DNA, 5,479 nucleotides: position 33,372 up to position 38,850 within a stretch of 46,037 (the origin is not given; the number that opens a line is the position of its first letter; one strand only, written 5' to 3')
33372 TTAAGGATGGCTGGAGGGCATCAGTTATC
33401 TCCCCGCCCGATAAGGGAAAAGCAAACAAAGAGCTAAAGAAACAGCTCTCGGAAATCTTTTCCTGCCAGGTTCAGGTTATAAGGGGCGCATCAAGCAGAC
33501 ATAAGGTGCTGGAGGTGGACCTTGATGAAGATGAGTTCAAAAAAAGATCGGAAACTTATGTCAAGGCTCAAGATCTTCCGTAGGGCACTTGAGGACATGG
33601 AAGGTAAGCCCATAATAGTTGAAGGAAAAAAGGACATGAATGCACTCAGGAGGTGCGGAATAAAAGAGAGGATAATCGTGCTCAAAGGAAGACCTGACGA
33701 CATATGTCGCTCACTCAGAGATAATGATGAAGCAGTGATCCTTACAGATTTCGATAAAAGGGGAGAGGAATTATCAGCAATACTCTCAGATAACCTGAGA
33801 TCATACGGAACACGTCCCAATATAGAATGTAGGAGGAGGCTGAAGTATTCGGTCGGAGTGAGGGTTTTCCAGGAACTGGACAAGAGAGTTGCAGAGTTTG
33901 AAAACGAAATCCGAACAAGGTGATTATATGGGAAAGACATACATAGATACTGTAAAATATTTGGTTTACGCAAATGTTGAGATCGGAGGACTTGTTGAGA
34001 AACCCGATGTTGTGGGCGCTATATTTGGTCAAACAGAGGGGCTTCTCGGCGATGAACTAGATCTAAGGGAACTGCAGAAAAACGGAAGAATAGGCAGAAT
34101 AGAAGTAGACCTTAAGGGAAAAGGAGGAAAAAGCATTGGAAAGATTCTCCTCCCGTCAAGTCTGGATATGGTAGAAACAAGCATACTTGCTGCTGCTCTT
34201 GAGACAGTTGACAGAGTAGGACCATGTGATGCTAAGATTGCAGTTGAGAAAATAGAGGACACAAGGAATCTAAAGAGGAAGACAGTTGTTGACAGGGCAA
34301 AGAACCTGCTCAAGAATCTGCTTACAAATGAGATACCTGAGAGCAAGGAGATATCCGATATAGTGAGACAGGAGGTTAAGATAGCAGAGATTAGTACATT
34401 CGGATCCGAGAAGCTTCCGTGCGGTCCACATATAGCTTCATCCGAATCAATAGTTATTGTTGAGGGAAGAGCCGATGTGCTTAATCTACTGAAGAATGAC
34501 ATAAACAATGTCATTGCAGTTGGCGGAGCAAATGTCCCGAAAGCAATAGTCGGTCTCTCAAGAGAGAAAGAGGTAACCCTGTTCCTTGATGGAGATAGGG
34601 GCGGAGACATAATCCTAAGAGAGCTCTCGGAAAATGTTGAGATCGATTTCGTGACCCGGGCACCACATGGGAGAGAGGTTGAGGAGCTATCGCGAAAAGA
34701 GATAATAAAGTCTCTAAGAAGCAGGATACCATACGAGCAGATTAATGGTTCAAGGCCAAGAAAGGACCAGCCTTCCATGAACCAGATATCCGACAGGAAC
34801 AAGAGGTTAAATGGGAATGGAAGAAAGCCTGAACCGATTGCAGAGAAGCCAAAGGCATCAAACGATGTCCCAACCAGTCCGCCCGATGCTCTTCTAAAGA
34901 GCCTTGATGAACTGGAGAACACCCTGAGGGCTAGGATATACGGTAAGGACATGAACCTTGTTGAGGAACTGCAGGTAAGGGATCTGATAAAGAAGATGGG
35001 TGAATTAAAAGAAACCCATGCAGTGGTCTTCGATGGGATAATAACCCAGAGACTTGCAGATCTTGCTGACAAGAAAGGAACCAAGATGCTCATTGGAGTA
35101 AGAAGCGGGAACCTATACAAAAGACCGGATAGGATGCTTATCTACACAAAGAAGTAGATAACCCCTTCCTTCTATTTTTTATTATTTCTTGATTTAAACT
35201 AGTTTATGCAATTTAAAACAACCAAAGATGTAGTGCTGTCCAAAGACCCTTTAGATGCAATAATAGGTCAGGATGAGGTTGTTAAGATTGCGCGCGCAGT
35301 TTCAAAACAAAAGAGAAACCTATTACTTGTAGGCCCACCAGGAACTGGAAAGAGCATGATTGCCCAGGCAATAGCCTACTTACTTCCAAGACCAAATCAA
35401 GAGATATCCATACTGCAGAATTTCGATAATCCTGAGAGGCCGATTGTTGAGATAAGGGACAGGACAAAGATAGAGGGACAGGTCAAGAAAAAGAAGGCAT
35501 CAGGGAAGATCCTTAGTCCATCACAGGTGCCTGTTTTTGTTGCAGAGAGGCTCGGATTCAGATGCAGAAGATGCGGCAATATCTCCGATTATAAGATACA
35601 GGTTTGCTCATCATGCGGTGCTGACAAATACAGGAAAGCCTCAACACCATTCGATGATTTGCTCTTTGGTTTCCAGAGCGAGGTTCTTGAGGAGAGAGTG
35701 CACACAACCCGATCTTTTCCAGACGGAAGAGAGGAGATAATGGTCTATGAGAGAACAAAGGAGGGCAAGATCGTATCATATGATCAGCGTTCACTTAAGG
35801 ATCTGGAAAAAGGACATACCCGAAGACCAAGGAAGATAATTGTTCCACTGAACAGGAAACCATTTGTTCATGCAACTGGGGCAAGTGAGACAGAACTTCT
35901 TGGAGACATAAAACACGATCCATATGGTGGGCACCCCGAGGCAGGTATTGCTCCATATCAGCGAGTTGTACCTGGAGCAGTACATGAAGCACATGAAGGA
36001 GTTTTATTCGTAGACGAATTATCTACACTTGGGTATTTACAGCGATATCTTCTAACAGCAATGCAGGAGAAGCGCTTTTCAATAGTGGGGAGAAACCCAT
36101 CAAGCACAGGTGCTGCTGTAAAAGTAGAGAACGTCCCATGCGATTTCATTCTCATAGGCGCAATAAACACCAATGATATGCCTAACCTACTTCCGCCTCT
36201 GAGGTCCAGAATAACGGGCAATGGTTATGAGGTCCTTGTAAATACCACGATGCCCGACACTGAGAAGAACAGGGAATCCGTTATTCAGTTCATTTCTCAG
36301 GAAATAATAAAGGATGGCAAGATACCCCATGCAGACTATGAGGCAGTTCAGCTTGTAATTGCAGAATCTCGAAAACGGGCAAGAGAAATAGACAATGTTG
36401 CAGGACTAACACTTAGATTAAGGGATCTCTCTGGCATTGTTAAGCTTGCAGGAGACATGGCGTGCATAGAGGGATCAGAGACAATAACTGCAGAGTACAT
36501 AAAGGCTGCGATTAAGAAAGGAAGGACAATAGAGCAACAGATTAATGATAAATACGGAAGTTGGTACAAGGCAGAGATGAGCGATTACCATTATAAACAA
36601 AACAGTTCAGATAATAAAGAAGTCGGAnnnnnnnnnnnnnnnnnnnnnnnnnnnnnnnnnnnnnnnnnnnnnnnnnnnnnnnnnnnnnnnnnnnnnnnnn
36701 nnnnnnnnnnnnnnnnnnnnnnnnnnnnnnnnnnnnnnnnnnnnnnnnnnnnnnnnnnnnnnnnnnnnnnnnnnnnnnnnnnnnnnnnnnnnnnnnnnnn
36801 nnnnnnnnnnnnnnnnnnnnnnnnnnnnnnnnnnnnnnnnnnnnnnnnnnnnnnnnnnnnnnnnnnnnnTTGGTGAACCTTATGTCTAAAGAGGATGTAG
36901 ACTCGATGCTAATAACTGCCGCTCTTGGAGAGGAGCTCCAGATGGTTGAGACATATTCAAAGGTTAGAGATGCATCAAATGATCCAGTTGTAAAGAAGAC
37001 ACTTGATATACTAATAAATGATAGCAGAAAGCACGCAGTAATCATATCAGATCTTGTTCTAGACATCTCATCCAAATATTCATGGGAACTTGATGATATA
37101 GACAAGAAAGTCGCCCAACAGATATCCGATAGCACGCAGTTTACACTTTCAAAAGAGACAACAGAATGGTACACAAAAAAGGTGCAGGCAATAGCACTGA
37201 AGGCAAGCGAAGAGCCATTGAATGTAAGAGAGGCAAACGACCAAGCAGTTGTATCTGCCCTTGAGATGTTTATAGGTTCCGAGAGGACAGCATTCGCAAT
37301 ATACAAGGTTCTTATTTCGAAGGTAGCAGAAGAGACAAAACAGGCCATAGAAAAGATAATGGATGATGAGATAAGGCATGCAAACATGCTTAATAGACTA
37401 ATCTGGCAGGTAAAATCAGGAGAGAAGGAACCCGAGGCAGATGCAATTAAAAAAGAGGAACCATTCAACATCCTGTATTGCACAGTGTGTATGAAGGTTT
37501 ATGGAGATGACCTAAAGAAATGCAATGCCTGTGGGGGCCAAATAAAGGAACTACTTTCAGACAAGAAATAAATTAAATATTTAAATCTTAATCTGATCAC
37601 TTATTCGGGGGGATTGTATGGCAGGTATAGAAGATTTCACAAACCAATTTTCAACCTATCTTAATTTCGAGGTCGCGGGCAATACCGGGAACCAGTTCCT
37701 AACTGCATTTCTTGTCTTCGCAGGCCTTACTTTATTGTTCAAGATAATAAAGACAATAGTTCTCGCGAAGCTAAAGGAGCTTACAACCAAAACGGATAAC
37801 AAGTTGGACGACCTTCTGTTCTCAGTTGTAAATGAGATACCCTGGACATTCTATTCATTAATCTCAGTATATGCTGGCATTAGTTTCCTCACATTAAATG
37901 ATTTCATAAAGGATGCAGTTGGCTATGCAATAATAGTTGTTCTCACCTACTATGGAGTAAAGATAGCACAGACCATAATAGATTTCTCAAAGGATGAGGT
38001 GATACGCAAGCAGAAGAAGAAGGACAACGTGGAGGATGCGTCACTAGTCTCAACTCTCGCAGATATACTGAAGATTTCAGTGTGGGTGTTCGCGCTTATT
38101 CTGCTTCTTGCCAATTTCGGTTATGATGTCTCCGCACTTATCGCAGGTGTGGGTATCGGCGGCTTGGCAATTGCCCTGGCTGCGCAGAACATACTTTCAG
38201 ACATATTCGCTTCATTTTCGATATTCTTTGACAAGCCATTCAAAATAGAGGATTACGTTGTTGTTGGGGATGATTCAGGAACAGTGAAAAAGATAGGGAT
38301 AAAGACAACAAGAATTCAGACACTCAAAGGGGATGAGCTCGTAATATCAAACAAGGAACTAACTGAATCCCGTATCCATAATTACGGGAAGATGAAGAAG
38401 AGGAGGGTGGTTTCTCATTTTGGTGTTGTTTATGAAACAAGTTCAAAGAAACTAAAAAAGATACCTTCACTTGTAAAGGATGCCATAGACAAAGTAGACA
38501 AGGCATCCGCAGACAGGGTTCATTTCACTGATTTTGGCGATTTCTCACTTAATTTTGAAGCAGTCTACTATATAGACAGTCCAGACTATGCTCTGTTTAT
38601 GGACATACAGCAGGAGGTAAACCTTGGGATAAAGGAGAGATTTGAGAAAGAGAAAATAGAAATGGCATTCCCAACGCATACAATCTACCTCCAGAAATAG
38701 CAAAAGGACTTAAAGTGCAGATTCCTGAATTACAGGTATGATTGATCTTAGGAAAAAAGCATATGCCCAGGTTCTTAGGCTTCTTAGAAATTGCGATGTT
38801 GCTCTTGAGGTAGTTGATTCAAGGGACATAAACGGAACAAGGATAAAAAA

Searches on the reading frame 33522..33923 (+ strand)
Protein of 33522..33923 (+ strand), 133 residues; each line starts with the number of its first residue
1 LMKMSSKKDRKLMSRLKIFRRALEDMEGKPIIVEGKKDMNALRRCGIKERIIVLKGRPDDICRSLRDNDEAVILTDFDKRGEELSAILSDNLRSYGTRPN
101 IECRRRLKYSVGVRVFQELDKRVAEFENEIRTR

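Call 48: search_protein_families(library=pfam, proteins=[window:33522-33923:+], max_evalue=0.001)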
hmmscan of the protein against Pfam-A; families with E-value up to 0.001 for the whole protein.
window:33522-33923:+ (133 aa): 2 families
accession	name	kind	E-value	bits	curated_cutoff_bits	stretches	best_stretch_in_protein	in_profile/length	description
PF13662.12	Toprim_4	-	1.3e-07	32.2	25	1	31-95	4-77/85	Toprim domain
PF01751.28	Toprim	-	0.00016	22.2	23.1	1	31-95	3-83/96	Toprim domain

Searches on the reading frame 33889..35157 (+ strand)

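Call 48: search_protein_families(library=pfam, proteins=[window:33889-35157:+], max_evalue=0.001)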
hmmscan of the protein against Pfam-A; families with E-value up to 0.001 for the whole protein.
window:33889-35157:+ (422 aa): 3 families
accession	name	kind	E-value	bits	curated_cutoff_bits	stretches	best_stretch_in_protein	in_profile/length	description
PF13662.12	Toprim_4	-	1.6e-10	41.5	25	1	188-250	3-74/85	Toprim domain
PF13155.12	Toprim_2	-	1.6e-06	28.8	22.1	1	189-252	1-69/88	Toprim-like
PF01751.28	Toprim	-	1.1e-05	25.9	23.1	1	188-262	2-91/96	Toprim domain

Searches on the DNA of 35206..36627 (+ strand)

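Call 73: search_rna_families(sources=[L038, L009, L001, L012, L036, L029], threshold=evalue, max_evalue=0.01)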
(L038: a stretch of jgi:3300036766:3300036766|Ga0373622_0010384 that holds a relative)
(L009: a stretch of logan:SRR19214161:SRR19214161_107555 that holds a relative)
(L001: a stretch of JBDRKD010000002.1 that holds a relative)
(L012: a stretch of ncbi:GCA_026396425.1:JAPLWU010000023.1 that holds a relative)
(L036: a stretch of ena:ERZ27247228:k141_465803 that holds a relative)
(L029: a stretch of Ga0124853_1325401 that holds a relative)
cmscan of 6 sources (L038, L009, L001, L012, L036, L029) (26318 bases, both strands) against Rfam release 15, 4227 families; matches with E-value up to 0.01: 5.
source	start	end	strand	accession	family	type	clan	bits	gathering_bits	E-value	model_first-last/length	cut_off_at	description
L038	2731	2801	+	RF00005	tRNA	Gene; tRNA;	CL00001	66.2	29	1.5e-12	1-71/71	no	tRNA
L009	2927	3025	+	RF00005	tRNA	Gene; tRNA;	CL00001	55.8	29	1e-09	1-71/71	no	tRNA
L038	3415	3532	+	RF00005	tRNA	Gene; tRNA;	CL00001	55.3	29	1.5e-09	1-71/71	no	tRNA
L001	5785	5934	+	RF00005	tRNA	Gene; tRNA;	CL00001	54.1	29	3e-09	1-71/71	no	tRNA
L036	2725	2793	+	RF00005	tRNA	Gene; tRNA;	CL00001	30.5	29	0.0098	1-71/71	no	tRNA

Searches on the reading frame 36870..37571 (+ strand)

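Call 48: search_protein_families(library=pfam, proteins=[window:36870-37571:+], max_evalue=0.001)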
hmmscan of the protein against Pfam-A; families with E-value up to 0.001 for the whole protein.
window:36870-37571:+ (233 aa): 2 families
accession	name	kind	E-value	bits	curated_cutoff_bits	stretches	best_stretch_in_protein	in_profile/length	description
PF02915.23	Rubrerythrin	-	3.4e-09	37.6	22.8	1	131-194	3-70/137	Rubrerythrin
PF22277.2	EncFtn-like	-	0.00034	20.8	27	0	4-59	8-63/85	EncFtn-like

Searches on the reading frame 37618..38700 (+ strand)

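Call 48: search_protein_families(library=pfam, proteins=[window:37618-38700:+], max_evalue=0.001)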
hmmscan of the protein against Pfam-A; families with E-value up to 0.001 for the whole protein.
window:37618-38700:+ (360 aa): 3 families
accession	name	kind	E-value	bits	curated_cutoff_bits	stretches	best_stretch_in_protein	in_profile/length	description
PF00924.24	MS_channel_2nd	-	9.6e-20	70.9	20.2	1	191-257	1-67/68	Mechanosensitive ion channel, beta-domain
PF21082.3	MS_channel_3rd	-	6.5e-14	52.6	21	1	267-349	4-88/88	Mechanosensitive ion channel MscS, C-terminal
PF21088.3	MS_channel_1st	-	4.9e-10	39.6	23.1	1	150-190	2-42/42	Mechanosensitive ion channel, transmembrane helices 2/3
